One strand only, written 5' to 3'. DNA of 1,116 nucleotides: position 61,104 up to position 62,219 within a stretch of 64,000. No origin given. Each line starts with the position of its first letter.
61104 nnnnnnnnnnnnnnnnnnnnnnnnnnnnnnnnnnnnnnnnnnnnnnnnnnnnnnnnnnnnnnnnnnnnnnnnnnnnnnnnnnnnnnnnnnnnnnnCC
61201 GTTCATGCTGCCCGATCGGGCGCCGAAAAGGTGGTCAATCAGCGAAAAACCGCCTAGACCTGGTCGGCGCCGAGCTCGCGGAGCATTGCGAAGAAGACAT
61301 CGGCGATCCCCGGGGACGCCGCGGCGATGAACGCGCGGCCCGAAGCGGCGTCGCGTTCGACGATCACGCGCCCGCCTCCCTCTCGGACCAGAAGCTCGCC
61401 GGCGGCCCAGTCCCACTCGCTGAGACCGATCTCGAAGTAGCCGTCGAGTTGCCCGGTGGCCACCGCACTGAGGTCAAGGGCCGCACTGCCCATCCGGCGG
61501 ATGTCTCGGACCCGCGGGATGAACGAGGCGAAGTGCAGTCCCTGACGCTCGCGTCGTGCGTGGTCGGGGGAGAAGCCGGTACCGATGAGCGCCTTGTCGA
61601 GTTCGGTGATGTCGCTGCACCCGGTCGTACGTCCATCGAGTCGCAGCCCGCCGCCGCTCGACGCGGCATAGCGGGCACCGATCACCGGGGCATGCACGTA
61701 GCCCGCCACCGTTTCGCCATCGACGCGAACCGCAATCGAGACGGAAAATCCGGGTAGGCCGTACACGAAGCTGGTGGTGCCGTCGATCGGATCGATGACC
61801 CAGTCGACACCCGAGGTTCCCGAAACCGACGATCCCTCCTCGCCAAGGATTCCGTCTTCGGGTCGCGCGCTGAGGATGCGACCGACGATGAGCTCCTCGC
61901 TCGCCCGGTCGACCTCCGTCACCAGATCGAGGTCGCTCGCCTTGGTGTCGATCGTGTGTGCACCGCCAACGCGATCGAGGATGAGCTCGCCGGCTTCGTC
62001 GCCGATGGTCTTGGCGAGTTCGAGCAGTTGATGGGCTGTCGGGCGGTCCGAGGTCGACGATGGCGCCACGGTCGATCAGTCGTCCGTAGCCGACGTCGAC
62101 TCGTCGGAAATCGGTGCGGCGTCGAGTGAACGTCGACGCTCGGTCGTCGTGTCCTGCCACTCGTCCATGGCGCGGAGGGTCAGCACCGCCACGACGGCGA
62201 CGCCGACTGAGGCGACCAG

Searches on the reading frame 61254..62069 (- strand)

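Call 54: search_protein_families(library=pfam, proteins=[window:61254-62069:-], max_evalue=0.0001)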
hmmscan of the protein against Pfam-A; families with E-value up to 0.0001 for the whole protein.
window:61254-62069:- (271 aa): 1 family
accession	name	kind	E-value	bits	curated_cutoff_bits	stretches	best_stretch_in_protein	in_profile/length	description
PF00459.30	Inositol_P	-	2.9e-55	188.1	27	1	13-236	3-236/271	Inositol monophosphatase family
